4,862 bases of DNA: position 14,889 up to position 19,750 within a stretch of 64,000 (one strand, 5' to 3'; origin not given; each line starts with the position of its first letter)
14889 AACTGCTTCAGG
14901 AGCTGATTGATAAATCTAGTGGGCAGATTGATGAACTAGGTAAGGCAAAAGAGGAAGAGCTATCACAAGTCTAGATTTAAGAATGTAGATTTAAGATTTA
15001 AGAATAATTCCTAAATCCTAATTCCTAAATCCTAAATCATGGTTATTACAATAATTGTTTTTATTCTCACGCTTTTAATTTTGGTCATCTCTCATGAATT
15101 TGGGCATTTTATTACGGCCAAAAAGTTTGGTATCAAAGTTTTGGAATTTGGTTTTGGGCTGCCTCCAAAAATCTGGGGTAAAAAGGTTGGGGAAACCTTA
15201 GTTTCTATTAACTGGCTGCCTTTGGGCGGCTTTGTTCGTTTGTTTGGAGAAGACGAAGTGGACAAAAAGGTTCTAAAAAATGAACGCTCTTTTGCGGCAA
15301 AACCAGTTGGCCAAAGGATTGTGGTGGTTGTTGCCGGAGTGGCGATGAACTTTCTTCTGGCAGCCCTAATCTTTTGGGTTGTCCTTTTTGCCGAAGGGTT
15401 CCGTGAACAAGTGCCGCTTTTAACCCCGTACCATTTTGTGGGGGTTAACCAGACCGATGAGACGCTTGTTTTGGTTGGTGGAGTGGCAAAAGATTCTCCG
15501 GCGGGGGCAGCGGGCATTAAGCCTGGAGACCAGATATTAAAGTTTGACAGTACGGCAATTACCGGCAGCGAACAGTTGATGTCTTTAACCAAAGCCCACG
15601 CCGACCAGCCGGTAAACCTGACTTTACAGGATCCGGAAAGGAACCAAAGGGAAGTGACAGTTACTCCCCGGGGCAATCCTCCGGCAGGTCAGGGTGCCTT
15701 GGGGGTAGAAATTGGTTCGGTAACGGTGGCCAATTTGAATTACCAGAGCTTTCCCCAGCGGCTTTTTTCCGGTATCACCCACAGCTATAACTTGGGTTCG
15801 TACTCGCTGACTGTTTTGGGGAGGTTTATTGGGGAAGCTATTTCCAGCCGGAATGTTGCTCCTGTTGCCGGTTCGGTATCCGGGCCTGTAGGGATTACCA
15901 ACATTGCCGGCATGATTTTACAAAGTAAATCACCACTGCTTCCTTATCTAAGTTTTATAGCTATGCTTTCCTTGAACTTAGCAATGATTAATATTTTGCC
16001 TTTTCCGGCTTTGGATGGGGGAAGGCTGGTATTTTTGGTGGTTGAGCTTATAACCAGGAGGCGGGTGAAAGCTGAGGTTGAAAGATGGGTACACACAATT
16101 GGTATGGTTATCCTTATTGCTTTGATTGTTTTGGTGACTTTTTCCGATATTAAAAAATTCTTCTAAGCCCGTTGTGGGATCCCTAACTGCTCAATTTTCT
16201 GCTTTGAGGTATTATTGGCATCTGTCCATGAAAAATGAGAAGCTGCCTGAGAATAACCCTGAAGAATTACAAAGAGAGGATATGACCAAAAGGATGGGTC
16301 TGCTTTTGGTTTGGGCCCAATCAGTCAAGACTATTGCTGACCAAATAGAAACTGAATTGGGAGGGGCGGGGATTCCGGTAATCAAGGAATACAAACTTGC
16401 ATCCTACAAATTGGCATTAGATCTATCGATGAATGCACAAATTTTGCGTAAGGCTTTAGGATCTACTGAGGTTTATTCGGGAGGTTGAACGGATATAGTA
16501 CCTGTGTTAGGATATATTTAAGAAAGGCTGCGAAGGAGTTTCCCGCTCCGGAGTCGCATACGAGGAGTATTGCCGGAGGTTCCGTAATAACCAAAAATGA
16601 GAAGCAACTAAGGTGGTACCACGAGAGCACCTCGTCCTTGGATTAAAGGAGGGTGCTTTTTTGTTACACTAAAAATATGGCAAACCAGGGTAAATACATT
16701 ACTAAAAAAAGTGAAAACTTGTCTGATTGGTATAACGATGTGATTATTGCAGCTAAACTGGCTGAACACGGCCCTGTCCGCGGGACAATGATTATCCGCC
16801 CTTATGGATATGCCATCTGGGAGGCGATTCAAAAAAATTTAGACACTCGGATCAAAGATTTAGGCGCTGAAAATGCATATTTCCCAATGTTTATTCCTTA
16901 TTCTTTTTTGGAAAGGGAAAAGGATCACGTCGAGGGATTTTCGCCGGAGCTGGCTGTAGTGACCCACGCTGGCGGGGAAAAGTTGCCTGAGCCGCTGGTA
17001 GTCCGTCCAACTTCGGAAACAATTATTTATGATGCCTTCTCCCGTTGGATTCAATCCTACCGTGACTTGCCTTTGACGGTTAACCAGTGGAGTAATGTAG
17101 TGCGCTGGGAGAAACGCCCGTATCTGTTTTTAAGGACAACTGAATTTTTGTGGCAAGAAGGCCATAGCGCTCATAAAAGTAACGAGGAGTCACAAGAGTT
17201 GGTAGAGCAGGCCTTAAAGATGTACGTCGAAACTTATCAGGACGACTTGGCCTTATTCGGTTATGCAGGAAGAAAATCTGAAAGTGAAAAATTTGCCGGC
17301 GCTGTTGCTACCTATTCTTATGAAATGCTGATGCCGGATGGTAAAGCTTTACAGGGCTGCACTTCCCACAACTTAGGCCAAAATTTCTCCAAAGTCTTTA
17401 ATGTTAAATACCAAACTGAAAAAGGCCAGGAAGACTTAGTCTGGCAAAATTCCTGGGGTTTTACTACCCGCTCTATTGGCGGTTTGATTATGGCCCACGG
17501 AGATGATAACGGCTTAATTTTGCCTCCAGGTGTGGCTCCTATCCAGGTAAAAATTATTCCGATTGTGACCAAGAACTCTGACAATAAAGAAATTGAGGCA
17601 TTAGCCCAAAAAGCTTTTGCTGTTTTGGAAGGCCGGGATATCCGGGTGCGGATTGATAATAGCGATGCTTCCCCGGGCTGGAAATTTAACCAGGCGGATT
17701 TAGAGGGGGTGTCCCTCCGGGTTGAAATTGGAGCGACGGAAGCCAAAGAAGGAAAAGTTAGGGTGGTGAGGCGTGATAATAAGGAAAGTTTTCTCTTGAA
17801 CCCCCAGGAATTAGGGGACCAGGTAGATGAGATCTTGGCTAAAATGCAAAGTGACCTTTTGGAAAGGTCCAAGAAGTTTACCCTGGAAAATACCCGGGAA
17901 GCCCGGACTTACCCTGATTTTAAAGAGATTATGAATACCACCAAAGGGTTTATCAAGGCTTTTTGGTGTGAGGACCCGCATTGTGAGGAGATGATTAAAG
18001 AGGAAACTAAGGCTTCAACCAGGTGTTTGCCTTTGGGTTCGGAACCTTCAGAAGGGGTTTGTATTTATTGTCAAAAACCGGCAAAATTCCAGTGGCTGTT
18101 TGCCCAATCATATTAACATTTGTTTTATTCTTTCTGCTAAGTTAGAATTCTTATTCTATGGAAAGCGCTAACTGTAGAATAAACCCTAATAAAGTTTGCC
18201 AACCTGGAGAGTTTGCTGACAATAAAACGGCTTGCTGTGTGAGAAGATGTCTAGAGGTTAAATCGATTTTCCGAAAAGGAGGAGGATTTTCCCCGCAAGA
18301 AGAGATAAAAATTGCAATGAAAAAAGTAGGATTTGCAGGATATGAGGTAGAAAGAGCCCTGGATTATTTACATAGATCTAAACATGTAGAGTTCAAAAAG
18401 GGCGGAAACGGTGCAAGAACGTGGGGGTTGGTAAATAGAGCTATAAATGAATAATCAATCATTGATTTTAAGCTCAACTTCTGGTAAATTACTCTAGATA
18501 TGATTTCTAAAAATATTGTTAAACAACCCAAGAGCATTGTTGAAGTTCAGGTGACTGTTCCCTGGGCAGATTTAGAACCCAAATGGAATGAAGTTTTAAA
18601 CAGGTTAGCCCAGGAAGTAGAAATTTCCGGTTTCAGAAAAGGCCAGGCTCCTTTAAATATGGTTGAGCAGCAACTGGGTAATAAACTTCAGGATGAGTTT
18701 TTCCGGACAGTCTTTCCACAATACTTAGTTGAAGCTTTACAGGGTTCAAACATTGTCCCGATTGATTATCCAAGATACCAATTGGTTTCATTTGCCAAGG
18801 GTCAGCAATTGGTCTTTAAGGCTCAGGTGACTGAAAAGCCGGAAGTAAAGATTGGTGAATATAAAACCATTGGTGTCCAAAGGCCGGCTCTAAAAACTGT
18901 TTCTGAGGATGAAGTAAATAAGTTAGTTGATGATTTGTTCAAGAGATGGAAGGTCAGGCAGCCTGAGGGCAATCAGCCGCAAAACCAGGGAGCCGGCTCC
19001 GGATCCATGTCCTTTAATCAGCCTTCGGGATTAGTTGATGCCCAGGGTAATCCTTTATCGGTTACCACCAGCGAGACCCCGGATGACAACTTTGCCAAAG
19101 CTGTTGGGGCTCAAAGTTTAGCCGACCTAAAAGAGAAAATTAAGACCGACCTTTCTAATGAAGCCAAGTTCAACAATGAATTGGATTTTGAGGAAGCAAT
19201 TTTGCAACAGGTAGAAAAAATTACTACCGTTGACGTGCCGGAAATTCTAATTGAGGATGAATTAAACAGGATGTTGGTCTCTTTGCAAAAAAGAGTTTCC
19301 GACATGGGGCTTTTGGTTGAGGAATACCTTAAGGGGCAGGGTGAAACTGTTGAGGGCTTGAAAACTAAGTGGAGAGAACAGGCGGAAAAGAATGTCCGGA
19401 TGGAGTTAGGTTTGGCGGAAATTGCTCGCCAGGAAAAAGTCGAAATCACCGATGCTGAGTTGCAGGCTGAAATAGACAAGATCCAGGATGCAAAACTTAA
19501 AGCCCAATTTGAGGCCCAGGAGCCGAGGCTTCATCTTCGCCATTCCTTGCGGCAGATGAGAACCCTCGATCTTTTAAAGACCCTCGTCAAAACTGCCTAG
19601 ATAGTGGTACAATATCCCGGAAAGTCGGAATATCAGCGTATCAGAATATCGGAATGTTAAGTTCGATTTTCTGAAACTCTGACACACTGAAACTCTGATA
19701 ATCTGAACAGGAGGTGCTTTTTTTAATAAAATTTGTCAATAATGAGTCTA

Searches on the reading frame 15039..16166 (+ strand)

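Call 46: search_protein_families(library=pfam, proteins=[window:15039-16166:+], max_evalue=0.00001)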
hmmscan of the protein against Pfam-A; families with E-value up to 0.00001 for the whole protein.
window:15039-16166:+ (375 aa): 4 families
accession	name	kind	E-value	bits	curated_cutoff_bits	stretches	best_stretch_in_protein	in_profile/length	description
PF02163.28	Peptidase_M50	-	1.2e-52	178.9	27.2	1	8-362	2-221/221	Peptidase family M50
PF17820.7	PDZ_6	-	1.5e-09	37.9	27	1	146-197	2-53/54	PDZ domain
PF13180.12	PDZ_2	-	7.5e-09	36.2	27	1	143-197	13-68/80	PDZ domain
PF04495.20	GRASP55_65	-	9e-09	36.2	27.7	1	136-227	37-129/138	GRASP55/65 PDZ-like domain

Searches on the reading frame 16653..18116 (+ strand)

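Call 46: search_protein_families(library=pfam, proteins=[window:16653-18116:+], max_evalue=0.00001)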
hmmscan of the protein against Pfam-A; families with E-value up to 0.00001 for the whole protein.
window:16653-18116:+ (487 aa): 3 families
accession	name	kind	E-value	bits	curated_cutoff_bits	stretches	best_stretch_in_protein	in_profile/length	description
PF09180.16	ProRS-C_1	-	1.2e-20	73.9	31.5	1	421-487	2-71/71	Prolyl-tRNA synthetase, C-terminal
PF03129.25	HGTP_anticodon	-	4e-18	65.8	21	1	298-392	1-92/94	Anticodon binding domain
PF00587.30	tRNA-synt_2b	-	5.7e-17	62.8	29.3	1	113-276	9-173/179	tRNA synthetase class II core domain (G, H, P, S and T)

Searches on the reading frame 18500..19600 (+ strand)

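Call 46: search_protein_families(library=pfam, proteins=[window:18500-19600:+], max_evalue=0.00001)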
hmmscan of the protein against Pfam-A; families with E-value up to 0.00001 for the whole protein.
window:18500-19600:+ (366 aa): 2 families
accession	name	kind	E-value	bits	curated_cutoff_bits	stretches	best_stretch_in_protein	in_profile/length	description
PF05697.18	Trigger_N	-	2.3e-31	109.5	22.2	1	5-145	4-143/144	Bacterial trigger factor protein (TF)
PF05698.19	Trigger_C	-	3.4e-25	89.4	22.7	1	206-360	1-161/162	Bacterial trigger factor protein (TF) C-terminus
